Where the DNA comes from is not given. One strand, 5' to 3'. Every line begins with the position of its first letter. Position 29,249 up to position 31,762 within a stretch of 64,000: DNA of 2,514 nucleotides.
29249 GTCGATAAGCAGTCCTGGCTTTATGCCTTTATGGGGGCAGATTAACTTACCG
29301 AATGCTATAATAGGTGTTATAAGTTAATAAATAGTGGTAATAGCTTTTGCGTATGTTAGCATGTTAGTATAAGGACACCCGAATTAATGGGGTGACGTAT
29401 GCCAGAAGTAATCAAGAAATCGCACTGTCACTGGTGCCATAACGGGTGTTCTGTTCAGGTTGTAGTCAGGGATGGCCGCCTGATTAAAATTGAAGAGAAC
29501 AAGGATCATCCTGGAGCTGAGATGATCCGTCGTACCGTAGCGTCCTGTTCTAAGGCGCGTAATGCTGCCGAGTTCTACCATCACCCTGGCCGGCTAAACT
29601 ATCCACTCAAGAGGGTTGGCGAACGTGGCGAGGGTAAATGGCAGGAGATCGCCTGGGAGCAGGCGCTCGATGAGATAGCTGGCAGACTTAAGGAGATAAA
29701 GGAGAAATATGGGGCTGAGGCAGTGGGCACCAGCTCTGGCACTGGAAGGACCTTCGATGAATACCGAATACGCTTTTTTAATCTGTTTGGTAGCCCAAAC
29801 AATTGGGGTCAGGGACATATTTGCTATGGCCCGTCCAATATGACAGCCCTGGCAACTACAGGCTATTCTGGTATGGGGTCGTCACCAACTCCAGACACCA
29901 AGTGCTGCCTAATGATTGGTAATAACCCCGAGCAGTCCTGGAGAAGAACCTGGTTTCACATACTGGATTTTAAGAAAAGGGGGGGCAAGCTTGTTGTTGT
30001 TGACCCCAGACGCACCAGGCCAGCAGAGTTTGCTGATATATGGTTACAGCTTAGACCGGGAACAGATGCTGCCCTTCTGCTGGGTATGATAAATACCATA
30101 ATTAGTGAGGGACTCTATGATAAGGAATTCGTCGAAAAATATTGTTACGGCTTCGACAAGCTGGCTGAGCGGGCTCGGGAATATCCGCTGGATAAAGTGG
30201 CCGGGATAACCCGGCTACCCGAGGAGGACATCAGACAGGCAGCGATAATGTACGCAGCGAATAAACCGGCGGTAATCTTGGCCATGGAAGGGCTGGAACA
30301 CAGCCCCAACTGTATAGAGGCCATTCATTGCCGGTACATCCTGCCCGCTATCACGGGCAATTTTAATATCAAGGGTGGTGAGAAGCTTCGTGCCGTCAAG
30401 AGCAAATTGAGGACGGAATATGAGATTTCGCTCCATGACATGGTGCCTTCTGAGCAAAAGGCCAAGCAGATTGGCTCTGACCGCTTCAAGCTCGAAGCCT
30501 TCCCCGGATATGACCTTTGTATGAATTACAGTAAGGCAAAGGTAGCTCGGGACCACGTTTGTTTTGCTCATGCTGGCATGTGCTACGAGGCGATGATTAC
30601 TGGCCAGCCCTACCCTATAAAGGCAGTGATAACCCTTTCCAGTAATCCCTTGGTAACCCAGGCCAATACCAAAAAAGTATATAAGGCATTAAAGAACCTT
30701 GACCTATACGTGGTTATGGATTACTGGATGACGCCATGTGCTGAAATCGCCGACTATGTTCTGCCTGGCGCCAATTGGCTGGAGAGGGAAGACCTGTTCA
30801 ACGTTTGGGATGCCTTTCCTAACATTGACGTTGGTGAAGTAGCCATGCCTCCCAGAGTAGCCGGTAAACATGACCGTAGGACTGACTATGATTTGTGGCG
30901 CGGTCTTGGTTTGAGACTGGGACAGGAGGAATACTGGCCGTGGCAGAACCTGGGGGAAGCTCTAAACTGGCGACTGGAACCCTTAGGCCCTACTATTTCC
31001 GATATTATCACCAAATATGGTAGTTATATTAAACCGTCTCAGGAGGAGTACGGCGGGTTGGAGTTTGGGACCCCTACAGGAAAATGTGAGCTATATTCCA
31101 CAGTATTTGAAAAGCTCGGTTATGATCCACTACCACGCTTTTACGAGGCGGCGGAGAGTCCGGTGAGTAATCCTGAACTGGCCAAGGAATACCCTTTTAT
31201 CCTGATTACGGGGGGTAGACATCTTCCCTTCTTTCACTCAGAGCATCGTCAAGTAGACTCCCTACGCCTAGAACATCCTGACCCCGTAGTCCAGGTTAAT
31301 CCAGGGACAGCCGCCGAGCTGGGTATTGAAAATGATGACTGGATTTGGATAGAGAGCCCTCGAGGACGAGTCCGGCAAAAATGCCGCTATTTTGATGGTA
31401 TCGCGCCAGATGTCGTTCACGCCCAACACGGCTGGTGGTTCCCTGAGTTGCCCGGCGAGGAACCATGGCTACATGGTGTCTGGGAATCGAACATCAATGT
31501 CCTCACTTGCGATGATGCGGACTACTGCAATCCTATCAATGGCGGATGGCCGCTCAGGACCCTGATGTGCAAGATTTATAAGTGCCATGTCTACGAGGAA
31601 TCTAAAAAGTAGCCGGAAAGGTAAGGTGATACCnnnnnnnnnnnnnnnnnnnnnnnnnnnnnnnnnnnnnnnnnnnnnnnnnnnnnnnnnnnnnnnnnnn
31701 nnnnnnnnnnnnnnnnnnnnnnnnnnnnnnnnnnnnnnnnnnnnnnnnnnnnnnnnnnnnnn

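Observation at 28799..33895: Operonic pairing of a cytoplasmic bis-MGD-type enzyme with an orphan XDH-family large subunit lacking FeS/FAD partners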

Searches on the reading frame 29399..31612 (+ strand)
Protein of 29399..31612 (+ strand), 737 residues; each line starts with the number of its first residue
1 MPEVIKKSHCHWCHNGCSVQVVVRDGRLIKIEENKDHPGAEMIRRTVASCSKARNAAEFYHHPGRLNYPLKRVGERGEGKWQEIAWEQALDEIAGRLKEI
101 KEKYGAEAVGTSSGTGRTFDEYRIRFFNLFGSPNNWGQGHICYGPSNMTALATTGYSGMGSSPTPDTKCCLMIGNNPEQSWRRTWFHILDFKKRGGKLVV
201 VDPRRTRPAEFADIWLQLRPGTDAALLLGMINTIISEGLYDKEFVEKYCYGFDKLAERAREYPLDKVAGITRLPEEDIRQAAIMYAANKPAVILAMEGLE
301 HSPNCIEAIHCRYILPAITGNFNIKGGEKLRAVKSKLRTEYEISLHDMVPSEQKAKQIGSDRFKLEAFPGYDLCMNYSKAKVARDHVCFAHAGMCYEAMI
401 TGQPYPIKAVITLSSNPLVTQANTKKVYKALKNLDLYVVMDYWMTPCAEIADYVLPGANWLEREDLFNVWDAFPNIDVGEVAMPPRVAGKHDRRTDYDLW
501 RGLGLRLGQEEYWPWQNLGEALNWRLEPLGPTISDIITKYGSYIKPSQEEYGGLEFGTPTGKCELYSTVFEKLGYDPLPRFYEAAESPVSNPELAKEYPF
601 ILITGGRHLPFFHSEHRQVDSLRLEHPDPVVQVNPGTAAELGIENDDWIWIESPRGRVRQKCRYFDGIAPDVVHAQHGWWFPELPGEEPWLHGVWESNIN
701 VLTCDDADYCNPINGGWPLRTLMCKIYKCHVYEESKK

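Call 7: search_protein_families(library=pfam, proteins=[window:29399-31612:+])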
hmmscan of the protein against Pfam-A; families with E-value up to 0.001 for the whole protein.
window:29399-31612:+ (737 aa): 3 families
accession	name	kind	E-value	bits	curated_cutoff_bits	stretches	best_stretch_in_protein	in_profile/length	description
PF00384.28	Molybdopterin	-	6.9e-43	147.5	24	1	65-501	1-348/353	Molybdopterin oxidoreductase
PF01568.27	Molydop_binding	-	3.7e-21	75.7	26.8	1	603-708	3-98/110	Molydopterin dinucleotide binding domain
PF04879.21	Molybdop_Fe4S4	-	1.4e-09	38.2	22.7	1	6-61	4-54/55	Molybdopterin oxidoreductase Fe4S4 domain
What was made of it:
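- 29399..31612 (+): AH-like bis-MGD/[4Fe-4S] protein, 737 aa, cytoplasmic (no Tat signal), of the His-type AH-related clade. Pfam domains (call 7).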

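Call 8: search_protein_families(library=ncbifam, proteins=[window:29399-31612:+])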
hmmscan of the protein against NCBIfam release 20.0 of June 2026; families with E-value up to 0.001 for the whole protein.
window:29399-31612:+ (737 aa): 27 families (the best 25 are shown)
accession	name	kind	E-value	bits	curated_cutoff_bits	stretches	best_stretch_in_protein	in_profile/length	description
TIGR01591.1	Fdh-alpha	equivalog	3.7e-89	299.6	666.25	2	10-327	3-316/672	formate dehydrogenase subunit alpha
NF012032.0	PRK15488.1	equivalog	2.1e-84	284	694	2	7-520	45-540/759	thiosulfate reductase PhsA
TIGR02166.1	dmsA_ynfE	subfamily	4.5e-75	253.2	777.7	2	3-511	42-561/794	DMSO/selenate family reductase complex A subunit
NF047855.1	AssmNtatRedNasC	equivalog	1.9e-61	208.3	1100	2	5-320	20-334/708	assimilatory nitrate reductase catalytic subunit NasC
TIGR03479.1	DMSO_red_II_alp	subfamily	7.1e-60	203.1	984.75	3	5-246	58-304/913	molybdopterin-dependent oxidoreductase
TIGR00509.1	bisC_fam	subfamily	4.9e-51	173.9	1017.55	3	190-512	199-515/772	molybdopterin guanine dinucleotide-containing S/N-oxide reductase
NF041885.1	selenate_YnfE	exception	3e-49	167.6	1675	1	12-512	56-569/805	selenate/tellurate reductase subunit YnfE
NF041884.1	selenate_YnfF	exception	5.7e-47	160.1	1650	1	10-512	51-562/798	selenate/tellurate reductase subunit YnfF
NF011566.1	PRK14990.1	exception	1.4e-40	139.1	1600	2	8-257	62-327/814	dimethylsulfoxide reductase subunit A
TIGR01553.1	formate-DH-alph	equivalog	4.9e-35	120.6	814.2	1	7-249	46-304/1009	formate dehydrogenase-N subunit alpha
NF041783.2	mnquin_red_QrcB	equivalog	7.4e-33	113.6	440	1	6-330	53-367/695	menaquinone reductase molybdopterin-binding-like subunit QrcB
TIGR02164.1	torA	equivalog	1.6e-28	99.3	1465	2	197-520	255-576/824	trimethylamine-N-oxide reductase TorA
NF041513.1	formate_DH_Act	exception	1.9e-28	98.8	1400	1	5-250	42-296/1067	formate dehydrogenase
NF011567.1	PRK14991.1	equivalog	2.6e-28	98.3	1750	3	44-94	135-185/1022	tetrathionate reductase subunit TtrA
NF011682.0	PRK15102.1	equivalog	4.3e-28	97.9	909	1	197-513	259-574/829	trimethylamine-N-oxide reductase TorA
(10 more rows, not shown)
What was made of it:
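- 29399..31612 (+): Below every NCBIfam equivalog cutoff (call 8).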

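Call 9: search_solved_structures(query=window:29399-31612:+, show_alignments=2)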
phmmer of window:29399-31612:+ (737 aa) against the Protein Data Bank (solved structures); distinct sequences matched with E-value up to 0.001: 63 (the best 60 are shown).
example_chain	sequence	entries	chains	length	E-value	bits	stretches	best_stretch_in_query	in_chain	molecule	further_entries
2e7z_A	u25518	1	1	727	9.3e-150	503.3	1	9-729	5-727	Acetylene hydratase Ahy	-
2vpw_A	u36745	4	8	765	8.9e-67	228.8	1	10-724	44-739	THIOSULFATE REDUCTASE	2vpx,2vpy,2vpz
1aa6_A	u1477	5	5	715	2.8e-53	184.2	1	9-681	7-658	FORMATE DEHYDROGENASE H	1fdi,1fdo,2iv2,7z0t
7qv7_S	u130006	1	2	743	1.6e-52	181.7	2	9-326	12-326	Hydrogen dependent carbon dioxide reductase subunit FdhF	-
7bkb_D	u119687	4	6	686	4.3e-50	173.7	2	8-475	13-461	Formate dehydrogenase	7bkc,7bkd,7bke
9t1s_L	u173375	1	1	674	1.2e-49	172.2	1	9-672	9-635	formate dehydrogenase (coenzyme F420)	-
9vap_A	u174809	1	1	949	9e-46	159.4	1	2-327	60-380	Formate dehydrogenase molybdopterin-binding subunit FdhA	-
7vw6_A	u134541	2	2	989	5.7e-40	140.2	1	5-510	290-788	Formate dehydrogenase | Tungsten-containing formate dehydrogenase alpha subunit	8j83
7e5z_A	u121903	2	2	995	5.8e-40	140.2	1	5-510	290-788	Formate dehydrogenase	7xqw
1dmr_A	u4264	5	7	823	1.7e-39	138.6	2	191-510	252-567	DMSO REDUCTASE | Dimethyl sulfoxide/trimethylamine N-oxide reductase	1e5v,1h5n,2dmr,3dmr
1e60_A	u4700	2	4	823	1.7e-39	138.6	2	191-510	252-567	Dimethyl sulfoxide/trimethylamine N-oxide reductase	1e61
1e18_A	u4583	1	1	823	2.9e-39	137.8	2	191-510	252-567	DMSO REDUCTASE.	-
9wxb_B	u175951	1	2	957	5.2e-39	137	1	8-468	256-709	Formate dehydrogenase alpha subunit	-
4dmr_A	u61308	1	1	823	6.7e-39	136.7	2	191-510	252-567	DMSO REDUCTASE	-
1dms_A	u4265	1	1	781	4.5e-38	133.9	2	191-510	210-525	DMSO REDUCTASE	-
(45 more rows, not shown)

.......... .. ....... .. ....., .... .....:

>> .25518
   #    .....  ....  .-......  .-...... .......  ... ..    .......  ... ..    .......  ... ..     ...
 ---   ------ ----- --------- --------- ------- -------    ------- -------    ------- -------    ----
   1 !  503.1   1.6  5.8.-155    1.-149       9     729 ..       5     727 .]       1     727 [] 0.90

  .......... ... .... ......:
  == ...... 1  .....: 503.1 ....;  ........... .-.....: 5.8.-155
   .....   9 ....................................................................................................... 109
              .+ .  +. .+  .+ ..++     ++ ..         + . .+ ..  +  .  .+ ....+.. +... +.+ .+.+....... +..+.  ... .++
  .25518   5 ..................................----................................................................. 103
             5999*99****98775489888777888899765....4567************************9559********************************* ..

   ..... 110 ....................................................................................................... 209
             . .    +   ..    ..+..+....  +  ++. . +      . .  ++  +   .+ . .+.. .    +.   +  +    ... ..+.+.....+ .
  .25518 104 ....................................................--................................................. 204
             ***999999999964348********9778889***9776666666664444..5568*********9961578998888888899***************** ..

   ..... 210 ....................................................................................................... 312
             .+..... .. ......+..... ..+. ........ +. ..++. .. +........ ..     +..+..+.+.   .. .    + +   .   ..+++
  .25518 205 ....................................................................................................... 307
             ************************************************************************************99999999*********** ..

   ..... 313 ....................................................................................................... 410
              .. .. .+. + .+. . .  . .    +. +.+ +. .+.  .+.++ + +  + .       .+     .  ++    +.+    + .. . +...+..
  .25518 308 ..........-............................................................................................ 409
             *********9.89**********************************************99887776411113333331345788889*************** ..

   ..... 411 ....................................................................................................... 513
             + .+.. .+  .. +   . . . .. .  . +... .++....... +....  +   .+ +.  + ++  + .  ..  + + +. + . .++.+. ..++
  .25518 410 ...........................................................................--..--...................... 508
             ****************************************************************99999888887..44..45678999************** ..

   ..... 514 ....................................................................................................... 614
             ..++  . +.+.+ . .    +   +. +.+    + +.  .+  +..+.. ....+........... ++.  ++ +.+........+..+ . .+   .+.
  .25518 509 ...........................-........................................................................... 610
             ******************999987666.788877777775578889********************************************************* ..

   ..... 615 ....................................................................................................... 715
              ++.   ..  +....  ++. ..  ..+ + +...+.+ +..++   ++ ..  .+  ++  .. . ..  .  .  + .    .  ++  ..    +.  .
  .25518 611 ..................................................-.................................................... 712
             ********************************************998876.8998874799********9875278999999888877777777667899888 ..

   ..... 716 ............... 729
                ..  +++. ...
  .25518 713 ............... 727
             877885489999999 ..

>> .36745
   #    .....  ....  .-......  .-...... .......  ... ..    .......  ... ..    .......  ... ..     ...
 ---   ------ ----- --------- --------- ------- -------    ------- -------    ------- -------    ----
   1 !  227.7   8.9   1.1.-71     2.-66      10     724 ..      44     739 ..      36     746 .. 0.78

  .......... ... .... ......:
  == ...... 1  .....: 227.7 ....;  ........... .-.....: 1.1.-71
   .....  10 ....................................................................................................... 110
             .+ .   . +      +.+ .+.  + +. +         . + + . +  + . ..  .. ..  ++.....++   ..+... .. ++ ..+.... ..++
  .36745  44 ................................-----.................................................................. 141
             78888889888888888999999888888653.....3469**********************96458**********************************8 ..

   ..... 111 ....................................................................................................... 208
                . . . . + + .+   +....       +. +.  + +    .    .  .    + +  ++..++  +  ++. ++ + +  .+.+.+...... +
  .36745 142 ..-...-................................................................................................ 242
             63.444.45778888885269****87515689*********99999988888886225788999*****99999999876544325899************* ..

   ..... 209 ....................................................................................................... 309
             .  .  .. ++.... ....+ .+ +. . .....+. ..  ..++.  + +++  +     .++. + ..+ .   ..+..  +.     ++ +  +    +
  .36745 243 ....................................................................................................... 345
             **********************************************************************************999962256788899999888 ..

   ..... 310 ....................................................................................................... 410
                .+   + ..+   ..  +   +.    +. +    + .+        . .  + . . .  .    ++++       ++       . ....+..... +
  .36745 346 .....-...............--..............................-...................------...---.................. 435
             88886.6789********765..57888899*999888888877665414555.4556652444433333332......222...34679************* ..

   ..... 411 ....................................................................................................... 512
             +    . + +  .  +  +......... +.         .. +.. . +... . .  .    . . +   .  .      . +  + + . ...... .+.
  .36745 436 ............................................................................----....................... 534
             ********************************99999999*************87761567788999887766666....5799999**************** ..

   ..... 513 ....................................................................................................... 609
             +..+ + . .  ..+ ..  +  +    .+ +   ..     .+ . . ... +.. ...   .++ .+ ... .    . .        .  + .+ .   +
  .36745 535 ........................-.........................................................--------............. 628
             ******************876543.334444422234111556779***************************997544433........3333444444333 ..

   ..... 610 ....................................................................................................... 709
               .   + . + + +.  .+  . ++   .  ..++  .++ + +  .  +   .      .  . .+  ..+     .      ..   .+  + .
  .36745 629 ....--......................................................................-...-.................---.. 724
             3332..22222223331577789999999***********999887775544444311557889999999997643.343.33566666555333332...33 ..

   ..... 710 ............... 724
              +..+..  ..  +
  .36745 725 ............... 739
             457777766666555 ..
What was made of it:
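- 29399..31612 (+): PDB phmmer best hit 2e7z at 503 bits (call 9).
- Checked: AH comparison: the PDB sequence search puts acetylene hydratase 2e7z first (503 bits, E 9e-150, full length), against 229 bits for the next hit, PsrA (call 9).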

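Call 15: find_homologous_proteins(query=window:29399-31612:+, max_evalue=1e-50)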
Query window:29399-31612:+ (737 aa): 4188 proteins with E <= 1e-50 among 8000 candidates; the best 120 are listed.
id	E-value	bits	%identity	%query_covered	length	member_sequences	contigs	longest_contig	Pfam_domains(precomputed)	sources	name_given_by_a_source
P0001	0.0e+0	1342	75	99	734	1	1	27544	PF00384.28,PF01568.28,PF04879.22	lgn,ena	-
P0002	0.0e+0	1164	66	99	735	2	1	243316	PF00384.28,PF01568.28,PF04879.22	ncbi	ncbi:MAG: molybdopterin-dependent oxidoreductase [Pseudomonadota bacterium]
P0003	0.0e+0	1122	65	99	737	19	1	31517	PF00384.28,PF01568.28,PF04879.22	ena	-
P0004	0.0e+0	1088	63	99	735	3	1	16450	PF00384.28,PF01568.28,PF04879.22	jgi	-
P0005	0.0e+0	1087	62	100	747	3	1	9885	PF00384.28,PF01568.28,PF04879.22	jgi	jgi:thiosulfate reductase/polysulfide reductase chain A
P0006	0.0e+0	1081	63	98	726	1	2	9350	PF00384.28,PF01568.28,PF04879.22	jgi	jgi:anaerobic selenocysteine-containing dehydrogenase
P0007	0.0e+0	1074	62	99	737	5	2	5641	PF00384.28,PF01568.28,PF04879.22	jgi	jgi:anaerobic selenocysteine-containing dehydrogenase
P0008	0.0e+0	1072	61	99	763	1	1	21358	PF00384.28,PF01568.28,PF04879.22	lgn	-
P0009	0.0e+0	1069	63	99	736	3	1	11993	PF00384.28,PF01568.28,PF04879.22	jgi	jgi:anaerobic selenocysteine-containing dehydrogenase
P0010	0.0e+0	1066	61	99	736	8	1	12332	PF00384.28,PF01568.28,PF04879.22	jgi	jgi:thiosulfate reductase/polysulfide reductase chain A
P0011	0.0e+0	1062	61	99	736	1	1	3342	PF00384.28,PF01568.28,PF04879.22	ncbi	-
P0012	0.0e+0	1056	62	99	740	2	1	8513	PF00384.28,PF01568.28,PF04879.22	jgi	-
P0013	0.0e+0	1054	60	99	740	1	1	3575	PF00384.28,PF01568.28,PF04879.22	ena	-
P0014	0.0e+0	1053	59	99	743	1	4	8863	PF00384.28,PF01568.28,PF04879.22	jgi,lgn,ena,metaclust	metaclust:\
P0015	0.0e+0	1052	61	99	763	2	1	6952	PF00384.28,PF01568.28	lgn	-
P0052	0.0e+0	1026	96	60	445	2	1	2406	PF00384.28,PF01568.28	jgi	jgi:thiosulfate reductase/polysulfide reductase chain A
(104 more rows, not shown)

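Call 17: find_encoding_contigs(protein=P0001, flank=10000, max_places=3)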
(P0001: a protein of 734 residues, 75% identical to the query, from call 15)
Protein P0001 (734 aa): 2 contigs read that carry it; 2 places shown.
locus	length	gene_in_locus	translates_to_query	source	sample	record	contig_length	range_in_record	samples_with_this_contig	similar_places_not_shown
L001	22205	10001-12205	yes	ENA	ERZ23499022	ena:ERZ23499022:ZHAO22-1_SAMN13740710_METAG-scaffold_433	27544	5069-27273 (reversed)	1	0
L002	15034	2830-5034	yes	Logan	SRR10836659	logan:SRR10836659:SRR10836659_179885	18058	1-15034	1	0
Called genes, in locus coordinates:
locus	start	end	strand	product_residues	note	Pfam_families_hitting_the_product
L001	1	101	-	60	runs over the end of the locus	PF12728:HTH_17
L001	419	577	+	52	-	-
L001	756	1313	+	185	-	-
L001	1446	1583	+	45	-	-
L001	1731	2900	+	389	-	PF03480:DctP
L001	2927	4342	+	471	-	PF20695:UbiD_N (weak), PF01977:UbiD, PF20696:UbiD_C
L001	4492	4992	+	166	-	PF04290:DctQ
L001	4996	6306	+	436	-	PF06808:DctM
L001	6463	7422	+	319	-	PF04909:Amidohydro_2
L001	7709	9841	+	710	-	PF04879:Molybdop_Fe4S4, PF00384:Molybdopterin, PF01568:Molydop_binding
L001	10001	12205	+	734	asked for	PF04879:Molybdop_Fe4S4, PF00384:Molybdopterin, PF01568:Molydop_binding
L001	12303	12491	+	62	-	-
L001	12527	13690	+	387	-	PF13452:FAS1_DH_region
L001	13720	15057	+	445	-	PF02550:AcetylCoA_hydro, PF13336:AcetylCoA_hyd_C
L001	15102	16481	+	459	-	-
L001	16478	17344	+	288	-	PF00795:CN_hydrolase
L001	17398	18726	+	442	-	PF01180:DHO_dh (faint), PF12837:Fer4_6 (faint), PF00037:Fer4 (weak)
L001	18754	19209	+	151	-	PF12172:zf-ChsH2, PF01796:OB_ChsH2_C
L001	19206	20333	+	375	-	PF00108:Thiolase_N, PF02803:Thiolase_C, PF22691:Thiolase_C_1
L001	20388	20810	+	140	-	-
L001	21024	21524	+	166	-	PF00037:Fer4 (faint), PF12797:Fer4_2 (weak), PF12837:Fer4_6 (weak), PF13237:Fer4_10 (faint), PF13484:Fer4_16 (faint), PF14697:Fer4_21 (faint), PF13247:Fer4_11, PF12838:Fer4_7 (weak), +3 more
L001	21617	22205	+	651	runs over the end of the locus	PF02730:AFOR_N, PF01314:AFOR_C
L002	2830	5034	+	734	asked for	PF04879:Molybdop_Fe4S4, PF00384:Molybdopterin, PF01568:Molydop_binding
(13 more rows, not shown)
